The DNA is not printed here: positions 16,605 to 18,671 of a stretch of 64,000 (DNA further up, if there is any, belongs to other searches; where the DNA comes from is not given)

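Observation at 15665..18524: Two-gene SIR2-like NADase plus HerA-like ATPase cassette (SIR2-HerA-type anti-phage system) on a ~33% GC island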

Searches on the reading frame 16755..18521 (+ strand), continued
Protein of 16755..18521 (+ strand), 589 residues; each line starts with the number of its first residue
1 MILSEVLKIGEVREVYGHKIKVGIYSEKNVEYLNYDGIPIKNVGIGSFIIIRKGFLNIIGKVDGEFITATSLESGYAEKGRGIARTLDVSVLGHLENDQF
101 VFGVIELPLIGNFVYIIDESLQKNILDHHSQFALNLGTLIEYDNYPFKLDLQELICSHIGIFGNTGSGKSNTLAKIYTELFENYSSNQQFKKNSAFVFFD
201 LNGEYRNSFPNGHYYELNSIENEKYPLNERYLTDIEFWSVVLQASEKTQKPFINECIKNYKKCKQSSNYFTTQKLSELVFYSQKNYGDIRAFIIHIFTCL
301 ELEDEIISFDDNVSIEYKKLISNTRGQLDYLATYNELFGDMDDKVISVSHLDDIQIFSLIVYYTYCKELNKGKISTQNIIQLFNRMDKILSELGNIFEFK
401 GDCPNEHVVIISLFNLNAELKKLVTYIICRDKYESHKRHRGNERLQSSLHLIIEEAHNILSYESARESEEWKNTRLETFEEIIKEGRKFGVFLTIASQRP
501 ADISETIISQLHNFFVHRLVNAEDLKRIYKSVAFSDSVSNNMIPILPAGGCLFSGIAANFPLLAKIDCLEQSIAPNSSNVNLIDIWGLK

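Call 54: search_protein_families(library=padloc, proteins=[L015:3116-4639:+], max_evalue=0.01)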
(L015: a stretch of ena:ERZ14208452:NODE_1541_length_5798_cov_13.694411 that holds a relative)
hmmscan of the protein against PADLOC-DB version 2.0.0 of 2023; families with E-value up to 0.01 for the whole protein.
L015:3116-4639:+ (508 aa): 0 families

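Call 55: search_protein_families(library=pfam, proteins=[L015:3116-4639:+, L015:1-321:+], max_evalue=0.1)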
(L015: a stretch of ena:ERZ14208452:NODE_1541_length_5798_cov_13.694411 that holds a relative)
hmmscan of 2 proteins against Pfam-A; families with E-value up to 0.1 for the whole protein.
L015:3116-4639:+ (508 aa): 3 families
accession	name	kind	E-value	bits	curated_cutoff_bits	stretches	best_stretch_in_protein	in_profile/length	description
PF18928.5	DUF5677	-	0.00063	20.3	27.1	1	109-201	56-156/166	Family of unknown function (DUF5677)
PF06717.16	DUF1202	-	0.015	15.2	27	1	197-271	68-141/307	Protein of unknown function (DUF1202)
PF21250.3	SOGP_2nd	-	0.026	14.2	27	0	461-506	63-114/249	Glycoside phosphorylase supersandwich domain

L015:1-321:+ (107 aa): 1 family
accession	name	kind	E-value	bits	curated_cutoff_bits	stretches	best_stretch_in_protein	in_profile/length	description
PF23319.1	CobW_C_DAAF9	-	0.066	13.6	27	1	7-43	2-36/69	DAAF9 CobW_C-like domain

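Call 57: fold_search(model_id=the predicted structure, library=pdb)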
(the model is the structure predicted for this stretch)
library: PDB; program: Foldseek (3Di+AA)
matches with E <= 10: 559; with E <= 0.001: 112
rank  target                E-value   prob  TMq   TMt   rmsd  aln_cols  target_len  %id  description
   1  8yhx_A                1.9e-24  1.00  0.46  0.47  12.0       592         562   21  Cryo-EM structure of the trimeric HerA (released 2024-11-06)
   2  8wld_L                8.7e-24  1.00  0.41  0.36  14.9       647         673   20  Cryo-EM structure of SIR2/HerA antiphage complex (released 2024-09-11)
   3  8wod_O                2.9e-22  1.00  0.39  0.41  14.8       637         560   19  Cryo-EM structure of SIR2/HerA complex (released 2024-09-11)
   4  8wld_M                3.8e-22  1.00  0.41  0.36  14.5       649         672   20  Cryo-EM structure of SIR2/HerA antiphage complex (released 2024-09-11)
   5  8wiv_O                4.3e-22  1.00  0.43  0.40  13.7       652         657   20  Cryo-EM structure of a bacterial protein (released 2024-09-11)
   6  8wld_D                6.5e-22  1.00  0.41  0.37  14.6       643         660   20  Cryo-EM structure of SIR2/HerA antiphage complex (released 2024-09-11)
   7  8wiv_D                1.4e-21  1.00  0.43  0.42  13.4       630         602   21  Cryo-EM structure of a bacterial protein (released 2024-09-11)
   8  8woc_D                1.8e-21  1.00  0.40  0.42  14.7       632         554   20  Cryo-EM structure of SIR2/HerA complex (released 2024-09-11)
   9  9c1n_R                5.9e-21  1.00  0.42  0.43  15.0       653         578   19  HerA-DUF4297 assembly 2 (released 2025-06-04)
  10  8wof_D                9.5e-21  1.00  0.38  0.41  14.8       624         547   20  Cryo-EM structure of SIR2/HerA complex (released 2024-09-11)
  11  8wod_D                1.2e-20  1.00  0.41  0.48  13.3       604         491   20  Cryo-EM structure of SIR2/HerA complex (released 2024-09-11)
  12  8wiv_L                1.9e-20  1.00  0.42  0.39  14.2       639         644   19  Cryo-EM structure of a bacterial protein (released 2024-09-11)
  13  8ziq_O                2.2e-20  1.00  0.43  0.44  13.0       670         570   19  HerA-DUF4297 complex with DNA (released 2025-03-12)
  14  8zis_A                3.0e-20  1.00  0.41  0.43  15.0       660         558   19  HerA Hexamer (released 2025-03-12)
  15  8zis_B                3.2e-20  1.00  0.38  0.39  14.0       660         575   19  HerA Hexamer (released 2025-03-12)
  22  8wiv_M                1.6e-19  1.00  0.43  0.41  13.2       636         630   20  Cryo-EM structure of a bacterial protein (released 2024-09-11)
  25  8xau_A                2.6e-19  1.00  0.40  0.42  14.4       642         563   19  Cryo-EM structure of HerA (released 2024-06-05)
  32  8wiv_A                5.7e-19  1.00  0.36  0.49  12.8       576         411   20  Cryo-EM structure of a bacterial protein (released 2024-09-11)
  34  9x1m_A                6.7e-19  1.00  0.38  0.38  15.1       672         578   16  The cryo-EM structure of HerA-NurA complex with AMPPNP and dsDNA from Thermococcus kodakarensis (released 2026-02-04)
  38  4d2i_B                1.5e-18  1.00  0.39  0.48  14.6       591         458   18  Crystal structure of the HerA hexameric DNA translocase from Sulfolobus solfataricus bound to AMP-PNP (released 2014-12-03)
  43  8xau_E                2.5e-18  1.00  0.39  0.41  14.2       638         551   19  Cryo-EM structure of HerA (released 2024-06-05)
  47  4d2i_A                1.1e-17  1.00  0.39  0.48  14.8       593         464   18  Crystal structure of the HerA hexameric DNA translocase from Sulfolobus solfataricus bound to AMP-PNP (released 2014-12-03)
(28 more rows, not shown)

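Call 87: search_protein_families(library=ncbifam, proteins=[L139:12763-14286:+], max_evalue=0.1)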
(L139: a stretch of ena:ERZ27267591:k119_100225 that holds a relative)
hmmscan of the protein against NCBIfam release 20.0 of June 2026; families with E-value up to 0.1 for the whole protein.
L139:12763-14286:+ (508 aa): 0 families

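Call 88: search_protein_families(library=phrogs, proteins=[L139:12763-14286:+], max_evalue=0.1)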
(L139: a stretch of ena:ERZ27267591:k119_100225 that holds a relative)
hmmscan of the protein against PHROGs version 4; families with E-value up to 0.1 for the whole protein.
L139:12763-14286:+ (508 aa): 0 families
